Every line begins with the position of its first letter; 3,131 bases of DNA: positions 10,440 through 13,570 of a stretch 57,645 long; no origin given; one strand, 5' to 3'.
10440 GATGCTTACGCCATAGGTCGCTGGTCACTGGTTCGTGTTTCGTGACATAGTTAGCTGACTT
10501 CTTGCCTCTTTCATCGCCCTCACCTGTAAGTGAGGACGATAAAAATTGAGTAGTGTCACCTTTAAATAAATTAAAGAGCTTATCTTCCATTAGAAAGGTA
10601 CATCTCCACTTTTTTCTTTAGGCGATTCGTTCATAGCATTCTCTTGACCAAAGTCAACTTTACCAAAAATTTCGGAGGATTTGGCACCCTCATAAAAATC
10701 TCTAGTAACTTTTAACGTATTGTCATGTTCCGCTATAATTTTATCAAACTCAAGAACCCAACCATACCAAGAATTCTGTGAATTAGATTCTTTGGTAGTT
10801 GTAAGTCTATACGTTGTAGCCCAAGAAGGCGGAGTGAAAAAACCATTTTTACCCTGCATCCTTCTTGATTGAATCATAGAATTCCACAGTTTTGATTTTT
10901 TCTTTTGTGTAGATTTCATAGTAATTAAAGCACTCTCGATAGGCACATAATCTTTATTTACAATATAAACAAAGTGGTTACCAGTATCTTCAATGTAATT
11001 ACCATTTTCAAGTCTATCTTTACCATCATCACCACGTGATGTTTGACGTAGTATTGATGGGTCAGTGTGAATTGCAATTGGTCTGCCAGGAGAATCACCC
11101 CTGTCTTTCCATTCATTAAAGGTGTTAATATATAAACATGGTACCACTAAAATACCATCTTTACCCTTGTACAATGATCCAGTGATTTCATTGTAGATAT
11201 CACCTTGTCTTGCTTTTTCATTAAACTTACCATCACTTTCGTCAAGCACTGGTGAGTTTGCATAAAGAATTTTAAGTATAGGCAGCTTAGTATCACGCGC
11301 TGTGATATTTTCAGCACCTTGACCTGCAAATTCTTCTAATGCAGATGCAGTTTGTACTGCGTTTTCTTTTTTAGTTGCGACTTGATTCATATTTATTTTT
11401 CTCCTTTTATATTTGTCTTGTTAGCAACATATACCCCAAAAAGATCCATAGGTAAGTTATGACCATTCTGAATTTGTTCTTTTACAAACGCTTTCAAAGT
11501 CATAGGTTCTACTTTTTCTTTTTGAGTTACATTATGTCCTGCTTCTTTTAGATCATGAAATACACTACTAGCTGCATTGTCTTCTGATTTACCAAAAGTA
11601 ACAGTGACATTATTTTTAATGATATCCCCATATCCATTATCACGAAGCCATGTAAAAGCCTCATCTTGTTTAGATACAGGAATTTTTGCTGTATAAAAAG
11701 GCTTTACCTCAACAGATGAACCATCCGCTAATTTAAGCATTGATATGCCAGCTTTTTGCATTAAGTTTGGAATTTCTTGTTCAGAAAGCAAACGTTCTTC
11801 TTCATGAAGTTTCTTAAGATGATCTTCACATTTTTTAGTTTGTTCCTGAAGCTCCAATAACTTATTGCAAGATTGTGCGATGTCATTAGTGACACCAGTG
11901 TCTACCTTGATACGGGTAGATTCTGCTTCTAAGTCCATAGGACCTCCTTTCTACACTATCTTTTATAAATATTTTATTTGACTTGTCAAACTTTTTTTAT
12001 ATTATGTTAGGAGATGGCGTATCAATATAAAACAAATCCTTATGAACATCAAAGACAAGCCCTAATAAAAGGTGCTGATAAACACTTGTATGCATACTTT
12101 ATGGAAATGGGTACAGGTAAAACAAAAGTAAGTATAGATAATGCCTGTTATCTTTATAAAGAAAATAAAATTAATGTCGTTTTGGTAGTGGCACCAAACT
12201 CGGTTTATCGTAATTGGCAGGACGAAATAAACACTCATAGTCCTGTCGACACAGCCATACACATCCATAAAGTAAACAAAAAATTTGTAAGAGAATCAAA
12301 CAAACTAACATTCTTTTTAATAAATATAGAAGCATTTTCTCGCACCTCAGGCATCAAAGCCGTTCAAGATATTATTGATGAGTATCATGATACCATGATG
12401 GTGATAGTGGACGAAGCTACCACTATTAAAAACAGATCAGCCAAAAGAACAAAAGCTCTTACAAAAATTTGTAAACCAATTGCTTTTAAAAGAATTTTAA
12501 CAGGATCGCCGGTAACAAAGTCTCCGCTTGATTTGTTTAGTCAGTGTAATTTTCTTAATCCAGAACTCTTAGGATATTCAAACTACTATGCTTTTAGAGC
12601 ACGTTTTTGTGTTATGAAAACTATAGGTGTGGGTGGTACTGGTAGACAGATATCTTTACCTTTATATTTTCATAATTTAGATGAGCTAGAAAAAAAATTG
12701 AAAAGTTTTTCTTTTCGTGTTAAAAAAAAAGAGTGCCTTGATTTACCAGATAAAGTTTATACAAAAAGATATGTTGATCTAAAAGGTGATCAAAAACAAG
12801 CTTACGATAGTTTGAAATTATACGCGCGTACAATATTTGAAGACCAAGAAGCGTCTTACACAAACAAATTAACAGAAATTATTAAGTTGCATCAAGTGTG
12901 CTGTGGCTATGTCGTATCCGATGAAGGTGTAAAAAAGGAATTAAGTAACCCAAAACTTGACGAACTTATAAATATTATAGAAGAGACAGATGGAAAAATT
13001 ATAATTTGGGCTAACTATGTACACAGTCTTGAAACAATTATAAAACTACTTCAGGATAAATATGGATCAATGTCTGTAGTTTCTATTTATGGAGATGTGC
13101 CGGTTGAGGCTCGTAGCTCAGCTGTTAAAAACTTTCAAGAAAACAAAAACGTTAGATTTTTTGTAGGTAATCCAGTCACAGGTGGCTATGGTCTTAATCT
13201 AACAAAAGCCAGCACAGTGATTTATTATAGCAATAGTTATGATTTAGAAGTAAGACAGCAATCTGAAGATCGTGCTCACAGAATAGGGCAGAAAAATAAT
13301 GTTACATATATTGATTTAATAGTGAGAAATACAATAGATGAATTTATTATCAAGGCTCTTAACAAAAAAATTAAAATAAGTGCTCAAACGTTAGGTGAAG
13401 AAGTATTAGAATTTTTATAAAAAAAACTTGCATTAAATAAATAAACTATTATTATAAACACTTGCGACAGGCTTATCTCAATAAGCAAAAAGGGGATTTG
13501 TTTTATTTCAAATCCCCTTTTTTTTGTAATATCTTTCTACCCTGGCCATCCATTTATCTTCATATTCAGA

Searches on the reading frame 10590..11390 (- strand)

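Call 43: search_protein_families(library=pfam, max_evalue=0.001, proteins=[window:10590-11390:-])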
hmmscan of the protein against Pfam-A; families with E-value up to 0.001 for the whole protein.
window:10590-11390:- (266 aa): 1 family
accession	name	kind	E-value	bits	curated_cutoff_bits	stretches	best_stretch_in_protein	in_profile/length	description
PF23977.1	Pam3_Gp34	-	1.4e-55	189.2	27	1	10-240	4-233/235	Pam3 phage gp34-like protein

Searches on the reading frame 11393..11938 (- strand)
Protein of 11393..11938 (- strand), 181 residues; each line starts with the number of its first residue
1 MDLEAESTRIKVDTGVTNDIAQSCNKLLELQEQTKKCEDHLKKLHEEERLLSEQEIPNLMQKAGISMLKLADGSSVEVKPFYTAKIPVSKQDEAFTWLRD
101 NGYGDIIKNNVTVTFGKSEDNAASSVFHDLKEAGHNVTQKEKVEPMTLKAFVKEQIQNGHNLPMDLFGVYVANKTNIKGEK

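Call 43: search_protein_families(library=pfam, max_evalue=0.001, proteins=[window:11393-11938:-])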
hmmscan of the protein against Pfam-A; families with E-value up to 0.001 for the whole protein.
window:11393-11938:- (181 aa): 2 families
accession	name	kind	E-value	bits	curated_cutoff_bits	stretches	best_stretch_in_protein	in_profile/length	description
PF23984.1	DUF7307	-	3.6e-34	117.9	27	1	20-177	2-127/129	Pam3 gp33-like protein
PF22400.1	DUF6980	-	0.00083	20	27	0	31-117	9-93/99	Domain of unknown function (DUF6980)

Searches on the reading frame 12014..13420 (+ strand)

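Call 43: search_protein_families(library=pfam, max_evalue=0.001, proteins=[window:12014-13420:+])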
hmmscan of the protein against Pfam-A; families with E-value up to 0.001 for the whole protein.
window:12014-13420:+ (468 aa): 4 families
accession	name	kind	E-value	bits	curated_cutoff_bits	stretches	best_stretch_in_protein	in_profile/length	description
PF00176.29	SNF2-rel_dom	-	6.1e-27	94.9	24.9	1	31-297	25-286/290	SNF2-related domain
PF00271.37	Helicase_C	-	1.8e-15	57.6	23.5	1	314-425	2-110/110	Helicase conserved C-terminal domain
PF04851.21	ResIII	-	7.7e-09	36.1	22.5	1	11-140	6-139/164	Type III restriction enzyme, res subunit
PF16203.11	ERCC3_RAD25_C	-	1.6e-05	24.8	27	1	318-424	52-148/248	ERCC3/RAD25/XPB C-terminal helicase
